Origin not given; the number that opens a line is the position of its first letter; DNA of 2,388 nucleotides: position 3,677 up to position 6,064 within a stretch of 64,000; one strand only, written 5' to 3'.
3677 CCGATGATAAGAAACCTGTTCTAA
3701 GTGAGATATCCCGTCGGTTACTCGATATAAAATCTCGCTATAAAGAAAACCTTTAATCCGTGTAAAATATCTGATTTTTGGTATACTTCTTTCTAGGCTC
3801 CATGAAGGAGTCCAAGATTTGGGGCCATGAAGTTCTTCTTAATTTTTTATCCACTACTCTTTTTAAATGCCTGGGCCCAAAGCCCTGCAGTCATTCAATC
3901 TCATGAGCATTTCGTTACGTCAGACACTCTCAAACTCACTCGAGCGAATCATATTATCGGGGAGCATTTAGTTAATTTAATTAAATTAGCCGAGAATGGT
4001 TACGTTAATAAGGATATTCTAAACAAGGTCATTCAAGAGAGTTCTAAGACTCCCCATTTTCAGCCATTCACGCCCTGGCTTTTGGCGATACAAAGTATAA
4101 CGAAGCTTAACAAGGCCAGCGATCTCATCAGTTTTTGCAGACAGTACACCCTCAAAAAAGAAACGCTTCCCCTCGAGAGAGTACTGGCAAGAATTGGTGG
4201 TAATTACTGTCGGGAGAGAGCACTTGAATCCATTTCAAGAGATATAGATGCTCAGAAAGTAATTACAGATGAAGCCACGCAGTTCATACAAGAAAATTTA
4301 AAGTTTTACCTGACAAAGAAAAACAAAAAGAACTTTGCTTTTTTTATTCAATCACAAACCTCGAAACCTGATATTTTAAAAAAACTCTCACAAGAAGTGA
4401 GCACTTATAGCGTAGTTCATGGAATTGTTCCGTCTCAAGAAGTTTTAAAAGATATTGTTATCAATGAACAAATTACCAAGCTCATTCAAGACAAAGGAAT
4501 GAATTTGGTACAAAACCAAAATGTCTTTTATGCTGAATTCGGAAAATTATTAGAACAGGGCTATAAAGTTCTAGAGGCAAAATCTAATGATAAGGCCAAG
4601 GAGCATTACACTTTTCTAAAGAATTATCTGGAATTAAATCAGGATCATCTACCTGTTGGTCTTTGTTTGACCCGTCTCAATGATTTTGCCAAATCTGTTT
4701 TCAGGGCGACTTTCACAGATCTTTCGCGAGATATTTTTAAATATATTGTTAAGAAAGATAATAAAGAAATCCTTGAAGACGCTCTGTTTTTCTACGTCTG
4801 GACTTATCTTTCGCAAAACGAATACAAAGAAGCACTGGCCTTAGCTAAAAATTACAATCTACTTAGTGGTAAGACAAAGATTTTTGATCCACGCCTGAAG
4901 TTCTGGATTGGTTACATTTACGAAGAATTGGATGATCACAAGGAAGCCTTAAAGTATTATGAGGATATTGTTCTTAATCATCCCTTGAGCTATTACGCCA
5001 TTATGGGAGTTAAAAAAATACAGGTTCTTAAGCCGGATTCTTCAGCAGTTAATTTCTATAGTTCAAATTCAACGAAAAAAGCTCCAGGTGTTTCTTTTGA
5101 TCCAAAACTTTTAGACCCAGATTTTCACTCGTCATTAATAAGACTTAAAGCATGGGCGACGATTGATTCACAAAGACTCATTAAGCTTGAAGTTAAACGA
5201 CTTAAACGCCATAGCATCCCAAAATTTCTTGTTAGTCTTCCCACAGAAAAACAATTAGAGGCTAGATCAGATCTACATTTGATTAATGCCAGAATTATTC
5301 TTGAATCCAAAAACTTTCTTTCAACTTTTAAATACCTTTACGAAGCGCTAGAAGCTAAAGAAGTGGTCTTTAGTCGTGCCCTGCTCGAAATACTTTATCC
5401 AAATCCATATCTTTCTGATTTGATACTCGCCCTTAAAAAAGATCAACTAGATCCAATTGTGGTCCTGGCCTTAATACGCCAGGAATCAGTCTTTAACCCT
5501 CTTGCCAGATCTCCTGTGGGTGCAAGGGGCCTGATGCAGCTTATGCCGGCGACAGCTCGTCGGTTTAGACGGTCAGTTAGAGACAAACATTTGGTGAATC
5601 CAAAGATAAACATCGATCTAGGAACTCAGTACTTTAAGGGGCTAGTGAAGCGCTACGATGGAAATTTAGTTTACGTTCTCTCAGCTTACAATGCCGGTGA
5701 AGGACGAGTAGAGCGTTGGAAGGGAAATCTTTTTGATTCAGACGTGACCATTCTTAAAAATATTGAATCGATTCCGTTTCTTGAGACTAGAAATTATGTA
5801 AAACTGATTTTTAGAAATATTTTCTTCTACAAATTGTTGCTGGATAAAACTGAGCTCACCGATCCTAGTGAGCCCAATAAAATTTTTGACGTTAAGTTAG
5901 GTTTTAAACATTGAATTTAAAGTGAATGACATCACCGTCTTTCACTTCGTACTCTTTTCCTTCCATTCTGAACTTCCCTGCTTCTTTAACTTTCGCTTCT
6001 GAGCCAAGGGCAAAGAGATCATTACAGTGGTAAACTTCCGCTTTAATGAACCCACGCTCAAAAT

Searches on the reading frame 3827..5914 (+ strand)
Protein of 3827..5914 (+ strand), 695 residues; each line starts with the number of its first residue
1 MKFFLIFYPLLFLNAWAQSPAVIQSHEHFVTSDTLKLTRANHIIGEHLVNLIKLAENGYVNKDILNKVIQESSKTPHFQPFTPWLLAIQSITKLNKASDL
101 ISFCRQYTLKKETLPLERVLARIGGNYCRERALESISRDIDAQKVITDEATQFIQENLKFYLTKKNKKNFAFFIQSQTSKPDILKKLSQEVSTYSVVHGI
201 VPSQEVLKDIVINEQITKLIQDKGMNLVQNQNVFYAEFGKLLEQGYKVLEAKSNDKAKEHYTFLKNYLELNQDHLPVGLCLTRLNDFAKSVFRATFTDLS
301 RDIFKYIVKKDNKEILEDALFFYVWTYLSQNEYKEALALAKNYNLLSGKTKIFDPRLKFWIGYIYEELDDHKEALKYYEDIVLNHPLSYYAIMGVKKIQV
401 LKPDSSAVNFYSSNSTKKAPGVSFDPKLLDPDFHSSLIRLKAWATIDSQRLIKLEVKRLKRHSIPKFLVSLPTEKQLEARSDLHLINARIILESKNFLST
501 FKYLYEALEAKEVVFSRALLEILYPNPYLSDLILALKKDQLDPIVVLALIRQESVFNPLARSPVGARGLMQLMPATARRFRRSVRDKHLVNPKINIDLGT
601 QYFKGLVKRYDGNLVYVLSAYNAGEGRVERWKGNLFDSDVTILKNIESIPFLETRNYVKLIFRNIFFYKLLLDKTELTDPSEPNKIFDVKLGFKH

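Call 14: search_protein_families(library=pfam, proteins=[window:3827-5914:+], max_evalue=0.001)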
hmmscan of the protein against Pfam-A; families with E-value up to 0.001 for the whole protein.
window:3827-5914:+ (695 aa): 6 families
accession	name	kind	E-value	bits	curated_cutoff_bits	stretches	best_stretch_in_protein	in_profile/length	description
PF01464.25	SLT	-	7.6e-30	103.3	21.3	1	535-634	6-107/117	Transglycosylase SLT domain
PF13181.12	TPR_8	-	5.9e-05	23.4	25.7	0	356-380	2-26/34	Tetratricopeptide repeat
PF07719.23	TPR_2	-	0.00017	21.9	27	0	357-380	3-26/34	Tetratricopeptide repeat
PF00515.34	TPR_1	-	0.00018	21.7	27.8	0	360-379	6-25/34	Tetratricopeptide repeat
PF13174.12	TPR_6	-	0.0002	22.2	26.3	0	359-388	4-33/33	Tetratricopeptide repeat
PF13428.12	TPR_14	-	0.00042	21.2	23.5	0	356-391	2-37/44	Tetratricopeptide repeat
